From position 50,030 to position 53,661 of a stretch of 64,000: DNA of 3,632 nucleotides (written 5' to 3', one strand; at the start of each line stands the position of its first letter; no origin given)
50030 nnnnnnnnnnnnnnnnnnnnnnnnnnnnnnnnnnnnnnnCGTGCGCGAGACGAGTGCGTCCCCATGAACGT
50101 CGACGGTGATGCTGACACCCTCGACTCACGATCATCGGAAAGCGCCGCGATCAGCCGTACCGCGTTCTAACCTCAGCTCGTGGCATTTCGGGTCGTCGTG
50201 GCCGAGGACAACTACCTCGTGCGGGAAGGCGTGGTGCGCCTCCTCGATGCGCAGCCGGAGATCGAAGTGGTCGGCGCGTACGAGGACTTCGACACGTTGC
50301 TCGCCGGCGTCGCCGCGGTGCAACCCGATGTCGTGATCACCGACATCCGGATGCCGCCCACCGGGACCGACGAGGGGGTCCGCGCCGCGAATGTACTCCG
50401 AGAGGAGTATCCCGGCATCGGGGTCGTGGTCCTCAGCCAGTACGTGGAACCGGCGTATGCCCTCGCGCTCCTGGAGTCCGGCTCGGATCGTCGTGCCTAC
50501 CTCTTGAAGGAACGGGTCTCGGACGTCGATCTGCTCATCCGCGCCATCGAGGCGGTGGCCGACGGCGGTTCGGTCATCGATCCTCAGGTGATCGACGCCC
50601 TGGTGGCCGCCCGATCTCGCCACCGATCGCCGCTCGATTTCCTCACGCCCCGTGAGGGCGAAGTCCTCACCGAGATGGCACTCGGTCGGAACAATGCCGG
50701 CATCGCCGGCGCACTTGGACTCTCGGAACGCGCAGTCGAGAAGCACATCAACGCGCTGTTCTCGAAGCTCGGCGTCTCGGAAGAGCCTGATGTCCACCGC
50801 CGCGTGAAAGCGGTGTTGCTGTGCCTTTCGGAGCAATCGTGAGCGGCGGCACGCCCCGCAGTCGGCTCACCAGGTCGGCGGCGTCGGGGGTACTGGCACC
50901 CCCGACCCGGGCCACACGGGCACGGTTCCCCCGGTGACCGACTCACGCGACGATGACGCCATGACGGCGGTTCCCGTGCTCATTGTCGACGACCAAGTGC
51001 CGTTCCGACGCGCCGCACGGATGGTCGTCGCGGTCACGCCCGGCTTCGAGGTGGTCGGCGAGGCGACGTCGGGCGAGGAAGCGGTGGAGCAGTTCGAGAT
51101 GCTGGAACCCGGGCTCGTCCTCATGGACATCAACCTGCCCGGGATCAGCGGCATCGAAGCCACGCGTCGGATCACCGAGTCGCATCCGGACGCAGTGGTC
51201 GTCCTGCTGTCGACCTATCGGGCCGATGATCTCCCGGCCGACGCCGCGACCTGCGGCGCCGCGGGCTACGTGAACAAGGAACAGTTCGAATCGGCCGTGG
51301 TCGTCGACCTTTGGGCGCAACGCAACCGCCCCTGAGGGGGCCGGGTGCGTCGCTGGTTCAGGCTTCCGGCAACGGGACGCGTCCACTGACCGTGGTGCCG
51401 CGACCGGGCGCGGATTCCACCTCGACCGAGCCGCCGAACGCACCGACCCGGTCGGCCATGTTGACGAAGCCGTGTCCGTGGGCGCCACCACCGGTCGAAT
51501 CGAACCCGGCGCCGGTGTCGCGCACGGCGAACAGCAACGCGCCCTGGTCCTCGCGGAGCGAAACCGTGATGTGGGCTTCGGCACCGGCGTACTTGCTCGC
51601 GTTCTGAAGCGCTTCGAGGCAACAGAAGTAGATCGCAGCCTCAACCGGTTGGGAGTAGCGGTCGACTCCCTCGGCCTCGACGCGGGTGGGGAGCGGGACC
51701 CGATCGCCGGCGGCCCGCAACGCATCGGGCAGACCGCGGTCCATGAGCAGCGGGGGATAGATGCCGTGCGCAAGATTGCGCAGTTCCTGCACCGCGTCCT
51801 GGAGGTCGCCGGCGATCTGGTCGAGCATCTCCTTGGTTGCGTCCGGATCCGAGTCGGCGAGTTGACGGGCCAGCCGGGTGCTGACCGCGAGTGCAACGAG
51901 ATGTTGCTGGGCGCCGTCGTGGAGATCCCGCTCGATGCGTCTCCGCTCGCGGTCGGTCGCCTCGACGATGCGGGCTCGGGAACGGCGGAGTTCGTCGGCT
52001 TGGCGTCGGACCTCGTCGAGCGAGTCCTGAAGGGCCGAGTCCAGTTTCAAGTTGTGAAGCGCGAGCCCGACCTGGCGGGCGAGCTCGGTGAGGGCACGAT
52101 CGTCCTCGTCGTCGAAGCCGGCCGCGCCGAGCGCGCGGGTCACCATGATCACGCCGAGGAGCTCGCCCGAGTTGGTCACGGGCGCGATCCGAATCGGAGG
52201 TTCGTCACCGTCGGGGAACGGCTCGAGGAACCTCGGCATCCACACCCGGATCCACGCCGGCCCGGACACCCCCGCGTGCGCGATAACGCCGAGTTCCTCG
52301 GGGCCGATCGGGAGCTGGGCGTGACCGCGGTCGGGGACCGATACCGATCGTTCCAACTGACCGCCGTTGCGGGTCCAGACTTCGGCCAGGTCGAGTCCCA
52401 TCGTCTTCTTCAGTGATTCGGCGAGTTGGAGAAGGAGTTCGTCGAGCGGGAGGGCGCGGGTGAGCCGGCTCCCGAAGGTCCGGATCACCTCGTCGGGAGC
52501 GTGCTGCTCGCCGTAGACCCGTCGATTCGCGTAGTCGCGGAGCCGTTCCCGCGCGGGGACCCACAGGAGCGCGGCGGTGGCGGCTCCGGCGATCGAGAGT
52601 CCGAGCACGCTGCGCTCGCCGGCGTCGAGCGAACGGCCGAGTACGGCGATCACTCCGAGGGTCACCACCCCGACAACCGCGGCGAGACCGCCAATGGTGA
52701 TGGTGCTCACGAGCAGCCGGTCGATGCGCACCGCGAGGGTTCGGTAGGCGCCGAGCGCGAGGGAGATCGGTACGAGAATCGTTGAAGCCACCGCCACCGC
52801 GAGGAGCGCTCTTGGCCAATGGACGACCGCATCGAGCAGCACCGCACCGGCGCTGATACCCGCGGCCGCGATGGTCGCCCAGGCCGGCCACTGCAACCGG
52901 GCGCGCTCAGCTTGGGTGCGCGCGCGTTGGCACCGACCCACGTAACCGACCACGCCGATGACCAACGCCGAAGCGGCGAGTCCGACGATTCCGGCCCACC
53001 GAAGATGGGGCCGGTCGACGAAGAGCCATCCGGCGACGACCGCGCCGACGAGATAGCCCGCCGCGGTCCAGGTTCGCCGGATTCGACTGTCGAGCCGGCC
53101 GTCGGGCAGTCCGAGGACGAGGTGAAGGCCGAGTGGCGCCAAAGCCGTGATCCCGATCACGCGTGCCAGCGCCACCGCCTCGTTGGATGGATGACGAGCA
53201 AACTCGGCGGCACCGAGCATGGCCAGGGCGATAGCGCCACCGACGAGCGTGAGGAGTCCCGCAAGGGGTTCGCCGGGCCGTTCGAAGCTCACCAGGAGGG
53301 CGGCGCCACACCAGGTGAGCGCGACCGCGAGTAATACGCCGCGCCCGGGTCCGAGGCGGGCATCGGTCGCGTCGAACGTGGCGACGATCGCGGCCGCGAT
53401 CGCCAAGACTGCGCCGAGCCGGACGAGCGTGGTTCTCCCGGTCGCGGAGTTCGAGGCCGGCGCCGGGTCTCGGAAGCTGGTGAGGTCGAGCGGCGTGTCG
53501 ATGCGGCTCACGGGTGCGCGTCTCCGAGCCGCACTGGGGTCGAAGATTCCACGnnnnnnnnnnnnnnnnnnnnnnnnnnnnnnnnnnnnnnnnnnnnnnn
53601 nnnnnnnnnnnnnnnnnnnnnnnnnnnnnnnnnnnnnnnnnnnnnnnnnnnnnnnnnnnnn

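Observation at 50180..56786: Compact signalling locus joining phosphorelay and cyclic-nucleotide components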

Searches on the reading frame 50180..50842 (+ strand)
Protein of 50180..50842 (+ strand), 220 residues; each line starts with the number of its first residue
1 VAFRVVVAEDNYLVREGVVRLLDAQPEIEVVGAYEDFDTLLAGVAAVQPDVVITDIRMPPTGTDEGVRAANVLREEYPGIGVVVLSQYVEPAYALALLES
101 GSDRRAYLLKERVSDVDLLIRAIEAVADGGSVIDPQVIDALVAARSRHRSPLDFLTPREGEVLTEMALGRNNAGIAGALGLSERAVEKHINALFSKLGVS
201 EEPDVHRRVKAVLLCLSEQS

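Call 3: search_protein_families(library=pfam, proteins=[window:50180-50842:+], max_evalue=0.01)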
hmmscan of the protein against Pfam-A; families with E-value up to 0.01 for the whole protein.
window:50180-50842:+ (220 aa): 3 families
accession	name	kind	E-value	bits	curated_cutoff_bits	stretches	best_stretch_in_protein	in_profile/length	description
PF00072.30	Response_reg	-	2.1e-13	50.9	30.2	1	5-110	1-99/111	Response regulator receiver domain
PF00196.25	GerE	-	1.7e-12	47.2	23.5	1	154-205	2-53/57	Bacterial regulatory proteins, luxR family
PF08281.18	Sigma70_r4_2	-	0.0098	16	25.7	0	155-190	11-47/54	Sigma-70, region 4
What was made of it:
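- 50180..50842 (+): NarL/LuxR-type response regulator (receiver + GerE HTH), 220 aa. Pfam Response_reg 2.1e-13 and GerE 1.7e-12 (call 3).
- On Two-component system, NarL/LuxR-type response regulator (50180-50842): Pfam Response_reg + GerE (call 3).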

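Call 6: search_protein_families(library=ncbifam, proteins=[window:50180-50842:+], max_evalue=0.001)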
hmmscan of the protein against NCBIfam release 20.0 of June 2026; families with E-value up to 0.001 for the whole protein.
window:50180-50842:+ (220 aa): 27 families (the best 25 are shown)
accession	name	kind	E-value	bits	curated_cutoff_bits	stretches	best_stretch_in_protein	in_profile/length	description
NF047785.1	respo_reg_MadR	equivalog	1e-31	109.9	300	1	4-204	2-198/209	MadR family response regulator transcription factor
NF052445.1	RespRegMctR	equivalog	5.2e-31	107.6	300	1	4-207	3-197/205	two-component system response regulator MctR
NF007708.0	PRK10403.1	equivalog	1.7e-24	86.4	343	1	2-217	6-210/215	nitrate/nitrite response regulator protein NarP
NF011896.0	PRK15369.1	equivalog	1.6e-23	83.4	242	1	3-201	4-196/211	two component system response regulator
NF007685.0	PRK10360.1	equivalog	1.4e-21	77.2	258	1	5-209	4-192/196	response regulator transcription factor UhpA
NF007935.0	PRK10651.1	equivalog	9e-20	70.8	250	1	4-199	8-200/216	two-component system response regulator NarL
NF007018.1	PRK09483.1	equivalog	1.7e-17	63.8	280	1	5-204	4-198/217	UvrY/SirA/GacA family response regulator transcription factor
NF008098.0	PRK10840.1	equivalog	6.5e-15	55.2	235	1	3-202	4-198/216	response regulator transcription factor RcsB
NF041830.1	RR_TF_ErdR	exception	2.8e-13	50.1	390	1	3-200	2-196/213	response regulator transcription factor ErdR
NF007419.0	PRK09958.1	equivalog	5.5e-12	45.7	251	1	6-200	4-189/204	acid-sensing system DNA-binding response regulator EvgA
NF006900.1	PRK09390.1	equivalog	8.2e-12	45.1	255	1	4-201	6-189/203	response regulator FixJ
NF007403.0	PRK09935.1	equivalog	1.3e-09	37.9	271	1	5-200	6-195/210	fimbria biosynthesis transcriptional regulator FimZ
NF001965.0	PRK00742.1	subfamily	1.4e-09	37.6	293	1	2-90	3-87/357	chemotaxis-specific protein-glutamate methyltransferase CheB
TIGR03541.1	reg_near_HchA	equivalog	6.3e-09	35.7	215.6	1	153-200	170-217/232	PA1136 family autoinducer-binding transcriptional regulator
NF007505.1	PRK10100.1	equivalog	9.1e-09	35.3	250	1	115-200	102-190/204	biofilm master transcriptional regulator CsgD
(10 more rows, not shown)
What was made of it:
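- On Two-component system, NarL/LuxR-type response regulator (50180-50842): No named NCBIfam equivalog cut-off is reached (call 6).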

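Call 81: search_protein_families(library=padloc, proteins=[window:50180-50842:+], max_evalue=0.01)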
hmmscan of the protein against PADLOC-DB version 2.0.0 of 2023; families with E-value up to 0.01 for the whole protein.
window:50180-50842:+ (220 aa): 3 families
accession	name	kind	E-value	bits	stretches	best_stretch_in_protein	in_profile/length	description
PDLC01851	CARF3--CARF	-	1.2e-05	22.8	1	114-198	168-253/279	-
PDLC01855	CARF3--CARF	-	9.3e-05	20.2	1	140-196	203-259/288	-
PDLC00405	SduA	-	0.0028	15.2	1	2-83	6-91/323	DUF4263 domain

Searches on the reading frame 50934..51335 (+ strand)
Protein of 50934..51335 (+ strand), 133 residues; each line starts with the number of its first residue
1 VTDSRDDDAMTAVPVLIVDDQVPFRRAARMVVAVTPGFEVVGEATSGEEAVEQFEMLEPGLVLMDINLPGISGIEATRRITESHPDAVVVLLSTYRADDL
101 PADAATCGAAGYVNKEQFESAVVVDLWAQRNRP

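Call 3: search_protein_families(library=pfam, proteins=[window:50934-51335:+], max_evalue=0.01)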
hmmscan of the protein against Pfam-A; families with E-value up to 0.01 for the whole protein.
window:50934-51335:+ (133 aa): 1 family
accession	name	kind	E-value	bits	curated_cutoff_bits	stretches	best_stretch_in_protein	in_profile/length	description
PF00072.30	Response_reg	-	1.3e-22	80.5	30.2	1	15-117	1-101/111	Response regulator receiver domain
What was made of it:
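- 50934..51335 (+): Stand-alone receiver protein, 133 aa. Pfam Response_reg 1.3e-22 (call 3).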

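Call 6: search_protein_families(library=ncbifam, proteins=[window:50934-51335:+], max_evalue=0.001)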
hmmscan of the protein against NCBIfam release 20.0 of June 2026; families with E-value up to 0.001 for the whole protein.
window:50934-51335:+ (133 aa): 71 families (the best 25 are shown)
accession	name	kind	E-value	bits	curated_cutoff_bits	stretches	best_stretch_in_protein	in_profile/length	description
NF007018.1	PRK09483.1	equivalog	7.7e-24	84.5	280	1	14-123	3-112/217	UvrY/SirA/GacA family response regulator transcription factor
NF001965.0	PRK00742.1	subfamily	5.2e-20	71.9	293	1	12-119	3-111/357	chemotaxis-specific protein-glutamate methyltransferase CheB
NF041367.1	CheY_Halo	equivalog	1.1e-19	70.9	200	1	15-123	1-106/114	chemotaxis protein CheY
NF007935.0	PRK10651.1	equivalog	4.8e-19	68.4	250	1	12-116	6-110/216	two-component system response regulator NarL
NF009206.0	PRK12555.1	subfamily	5.2e-18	65.1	342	1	15-119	3-108/340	chemotaxis-specific protein-glutamate methyltransferase CheB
NF052445.1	RespRegMctR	equivalog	2e-17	63.3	300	1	13-123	2-112/205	two-component system response regulator MctR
NF047785.1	respo_reg_MadR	equivalog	4.8e-16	58.7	300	1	15-118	3-109/209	MadR family response regulator transcription factor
NF007708.0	PRK10403.1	equivalog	4.1e-15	55.8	343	1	11-116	5-110/215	nitrate/nitrite response regulator protein NarP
NF008469.0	PRK11361.1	equivalog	1.2e-14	53.9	714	1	13-115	5-105/461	acetoacetate metabolism transcriptional regulator AtoC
NF011896.0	PRK15369.1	equivalog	1.9e-14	53.8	242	1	12-120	3-111/211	two component system response regulator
NF007419.0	PRK09958.1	equivalog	1.1e-12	48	251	1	16-127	4-114/204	acid-sensing system DNA-binding response regulator EvgA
NF041733.1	resp_reg_CseB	equivalog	7.5e-12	45.1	350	1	15-124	3-108/228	two-component system response regulator CseB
NF040689.1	MtrAB_MtrA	equivalog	1.2e-11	44.4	300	1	15-121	1-103/219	MtrAB system response regulator MtrA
NF008677.0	PRK11697.1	equivalog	1.3e-10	41.1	246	1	14-91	3-80/238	two-component system response regulator BtsR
TIGR02875.1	spore_0_A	equivalog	1.9e-10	40.5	200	1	13-115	3-107/262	sporulation transcription factor Spo0A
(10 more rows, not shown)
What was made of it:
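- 50934..51335 (+): Best NCBIfam matches are NarL/UvrY-type receivers (call 6).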

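Call 81: search_protein_families(library=padloc, proteins=[window:50934-51335:+], max_evalue=0.01)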
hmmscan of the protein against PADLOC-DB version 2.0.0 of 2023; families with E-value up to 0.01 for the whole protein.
window:50934-51335:+ (133 aa): 1 family
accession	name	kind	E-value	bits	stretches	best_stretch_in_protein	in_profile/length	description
PDLC04725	PDC-M60B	-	0.0051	14.7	1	10-71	1-62/158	-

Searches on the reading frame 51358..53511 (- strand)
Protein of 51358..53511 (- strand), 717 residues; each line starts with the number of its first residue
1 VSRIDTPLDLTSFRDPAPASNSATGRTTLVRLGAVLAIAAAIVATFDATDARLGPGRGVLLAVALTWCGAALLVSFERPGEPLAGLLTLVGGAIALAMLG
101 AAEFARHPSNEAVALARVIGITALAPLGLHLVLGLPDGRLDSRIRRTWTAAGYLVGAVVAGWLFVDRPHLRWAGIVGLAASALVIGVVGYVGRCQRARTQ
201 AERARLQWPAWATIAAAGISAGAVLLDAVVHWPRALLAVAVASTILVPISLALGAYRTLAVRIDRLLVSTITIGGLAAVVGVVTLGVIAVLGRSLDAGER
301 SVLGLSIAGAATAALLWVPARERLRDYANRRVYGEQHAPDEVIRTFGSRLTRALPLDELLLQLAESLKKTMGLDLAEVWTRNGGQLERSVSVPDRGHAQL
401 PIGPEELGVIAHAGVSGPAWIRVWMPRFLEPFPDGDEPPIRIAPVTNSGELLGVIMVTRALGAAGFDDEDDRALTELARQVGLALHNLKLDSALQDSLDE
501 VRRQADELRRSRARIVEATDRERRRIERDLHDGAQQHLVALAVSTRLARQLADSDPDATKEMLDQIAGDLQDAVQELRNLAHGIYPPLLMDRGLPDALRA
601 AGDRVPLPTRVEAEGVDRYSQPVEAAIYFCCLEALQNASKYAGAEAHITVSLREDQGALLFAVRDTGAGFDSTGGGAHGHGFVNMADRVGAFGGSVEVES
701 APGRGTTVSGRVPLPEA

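Call 3: search_protein_families(library=pfam, proteins=[window:51358-53511:-], max_evalue=0.01)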
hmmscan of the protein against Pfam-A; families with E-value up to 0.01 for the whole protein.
window:51358-53511:- (717 aa): 6 families
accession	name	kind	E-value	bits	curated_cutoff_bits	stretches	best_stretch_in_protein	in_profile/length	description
PF07730.19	HisKA_3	-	2.1e-17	63.8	24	1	522-587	1-66/68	Histidine kinase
PF02518.31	HATPase_c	-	4.4e-12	46.9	26.4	1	626-715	5-110/111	Histidine kinase-, DNA gyrase B-, and HSP90-like ATPase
PF13185.12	GAF_2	-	2.4e-06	28.2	28.6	1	354-486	2-136/136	GAF domain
PF01590.32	GAF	-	1.4e-05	26.1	22.4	1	356-485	2-133/133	GAF domain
PF13581.12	HATPase_c_2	-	0.0012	19.3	27.4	1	626-675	31-84/127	Histidine kinase-like ATPase domain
PF13492.12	GAF_3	-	0.0059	17.4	27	0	438-487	81-129/129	GAF domain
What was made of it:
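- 51358..53511 (-): Polytopic (about 10 TM) GAF + HisKA_3 + HATPase_c sensor histidine kinase, 717 aa. Pfam HisKA_3 2.1e-17, HATPase_c 4.4e-12, GAF 1.4e-5 (call 3).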

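Call 6: search_protein_families(library=ncbifam, proteins=[window:51358-53511:-], max_evalue=0.001)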
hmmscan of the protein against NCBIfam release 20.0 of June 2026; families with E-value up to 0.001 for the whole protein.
window:51358-53511:- (717 aa): 10 families
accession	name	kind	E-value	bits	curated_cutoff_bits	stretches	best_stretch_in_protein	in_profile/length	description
NF052443.1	SensHisKinMctS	equivalog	9.9e-32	109.8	700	1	499-713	227-447/457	two-component system sensor histidine kinase MctS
NF052531.1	Strep_LiaS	equivalog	1.6e-18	67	450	1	491-714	104-327/328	envelope stress sensor histidine kinase LiaS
NF008649.0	PRK11644.1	equivalog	2.9e-18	65.9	408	1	502-710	283-492/499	signal transduction histidine-protein kinase/phosphatase UhpB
NF008184.0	PRK10935.1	equivalog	4.2e-12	45.5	553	1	522-709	363-554/565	nitrate/nitrite two-component system sensor histidine kinase NarQ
NF007896.0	PRK10600.1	equivalog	8.7e-11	41.2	578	1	521-708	389-579/598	nitrate/nitrite two-component system sensor histidine kinase NarX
NF047786.1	his_kin_MadS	equivalog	1.2e-10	41.1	500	1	443-713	133-434/434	MadS family sensor histidine kinase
NF047322.1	HK_morpho_MacS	equivalog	6.5e-09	35.4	300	1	507-713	167-367/367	MacS family sensor histidine kinase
NF008025.0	PRK10755.1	equivalog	8.9e-06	24.6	314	1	635-693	262-320/362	two-component system sensor histidine kinase PmrB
TIGR02966.1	phoR_proteo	equivalog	0.00016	20.8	334.2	1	635-671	238-274/333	phosphate regulon sensor histidine kinase PhoR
TIGR02916.1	PEP_his_kin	equivalog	0.00016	20.4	300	0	636-709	589-675/679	XrtA/PEP-CTERM system histidine kinase PrsK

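Call 81: search_protein_families(library=padloc, proteins=[window:51358-53511:-], max_evalue=0.01)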
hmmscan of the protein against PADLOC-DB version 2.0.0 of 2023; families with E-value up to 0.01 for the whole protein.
window:51358-53511:- (717 aa): 0 families

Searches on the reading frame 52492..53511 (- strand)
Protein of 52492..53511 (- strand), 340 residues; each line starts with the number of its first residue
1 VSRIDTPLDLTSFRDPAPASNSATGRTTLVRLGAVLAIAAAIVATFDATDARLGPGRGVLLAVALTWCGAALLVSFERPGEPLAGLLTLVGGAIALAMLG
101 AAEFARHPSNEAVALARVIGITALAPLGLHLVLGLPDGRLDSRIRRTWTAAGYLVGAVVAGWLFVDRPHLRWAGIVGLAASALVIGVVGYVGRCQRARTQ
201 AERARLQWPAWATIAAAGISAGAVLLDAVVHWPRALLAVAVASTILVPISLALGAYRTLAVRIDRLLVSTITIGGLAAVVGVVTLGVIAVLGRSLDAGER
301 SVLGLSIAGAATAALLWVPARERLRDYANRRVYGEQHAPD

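Call 21: search_protein_families(library=pfam, proteins=[window:52492-53511:-], max_evalue=5)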
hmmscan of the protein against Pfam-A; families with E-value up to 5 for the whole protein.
window:52492-53511:- (340 aa): 2 families
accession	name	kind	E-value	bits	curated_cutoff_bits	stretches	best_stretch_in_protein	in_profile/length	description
PF18186.6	SLATT_4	-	0.096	12.8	27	1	187-252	11-76/165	SMODS and SLOG-associating 2TM effector domain family 4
PF07062.17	Clc-like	-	0.57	10.1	24.9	1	231-296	102-164/212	Clc-like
